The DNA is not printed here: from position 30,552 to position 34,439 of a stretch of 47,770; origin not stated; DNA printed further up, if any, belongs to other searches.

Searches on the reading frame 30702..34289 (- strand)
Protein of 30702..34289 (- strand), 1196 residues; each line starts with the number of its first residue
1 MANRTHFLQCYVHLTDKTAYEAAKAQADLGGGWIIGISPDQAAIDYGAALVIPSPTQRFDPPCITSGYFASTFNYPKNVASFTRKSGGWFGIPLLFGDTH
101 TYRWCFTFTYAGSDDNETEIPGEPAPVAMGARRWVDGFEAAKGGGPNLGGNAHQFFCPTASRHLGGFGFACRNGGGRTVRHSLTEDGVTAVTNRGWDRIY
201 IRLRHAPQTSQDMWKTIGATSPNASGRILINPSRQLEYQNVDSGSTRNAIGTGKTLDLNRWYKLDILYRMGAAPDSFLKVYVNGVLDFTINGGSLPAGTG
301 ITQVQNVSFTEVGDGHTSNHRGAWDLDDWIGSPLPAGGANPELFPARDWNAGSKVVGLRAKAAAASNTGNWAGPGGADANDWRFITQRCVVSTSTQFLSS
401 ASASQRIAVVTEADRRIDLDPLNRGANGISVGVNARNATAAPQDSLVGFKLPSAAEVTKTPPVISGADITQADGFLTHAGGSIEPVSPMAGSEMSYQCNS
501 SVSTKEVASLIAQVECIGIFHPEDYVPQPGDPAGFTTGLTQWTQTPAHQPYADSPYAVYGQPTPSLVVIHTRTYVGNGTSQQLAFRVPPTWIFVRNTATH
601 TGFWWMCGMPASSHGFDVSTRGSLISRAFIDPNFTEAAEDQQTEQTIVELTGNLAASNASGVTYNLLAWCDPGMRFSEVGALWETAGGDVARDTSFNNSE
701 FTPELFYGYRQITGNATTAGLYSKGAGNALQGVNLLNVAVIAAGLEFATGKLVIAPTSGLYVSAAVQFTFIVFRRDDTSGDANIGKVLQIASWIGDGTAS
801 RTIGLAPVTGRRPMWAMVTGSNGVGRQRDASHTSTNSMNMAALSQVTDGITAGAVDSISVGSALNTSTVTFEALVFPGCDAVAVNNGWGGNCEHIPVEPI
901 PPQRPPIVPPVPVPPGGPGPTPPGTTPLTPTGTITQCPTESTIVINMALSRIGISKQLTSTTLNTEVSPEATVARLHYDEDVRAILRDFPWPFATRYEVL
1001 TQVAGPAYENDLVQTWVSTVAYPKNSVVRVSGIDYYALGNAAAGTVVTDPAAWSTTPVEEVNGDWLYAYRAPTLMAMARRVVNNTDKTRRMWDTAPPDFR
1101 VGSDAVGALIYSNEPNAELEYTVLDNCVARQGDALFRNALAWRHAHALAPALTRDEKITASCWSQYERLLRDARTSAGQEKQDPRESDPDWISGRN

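Call 8: search_protein_families(library=phrogs, proteins=[window:30702-34289:-], max_evalue=0.001)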
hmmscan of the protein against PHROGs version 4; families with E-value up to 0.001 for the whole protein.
window:30702-34289:- (1196 aa): 2 families
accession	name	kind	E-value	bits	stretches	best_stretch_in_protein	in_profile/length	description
phrog_394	-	tail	8.4e-30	104.7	1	943-1195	6-188/190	tail protein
phrog_35446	-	unknown function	0.00094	20.2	0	1133-1184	3-54/67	-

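Call 44: search_protein_families(library=pfam, proteins=[window:30702-34289:-], max_evalue=0.01)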
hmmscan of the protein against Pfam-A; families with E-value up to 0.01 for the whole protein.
window:30702-34289:- (1196 aa): 1 family
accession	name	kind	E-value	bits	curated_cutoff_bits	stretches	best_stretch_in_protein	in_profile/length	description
PF13385.13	Laminin_G_3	-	0.00084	19.9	27.6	1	207-294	31-109/151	Concanavalin A-like lectin/glucanases superfamily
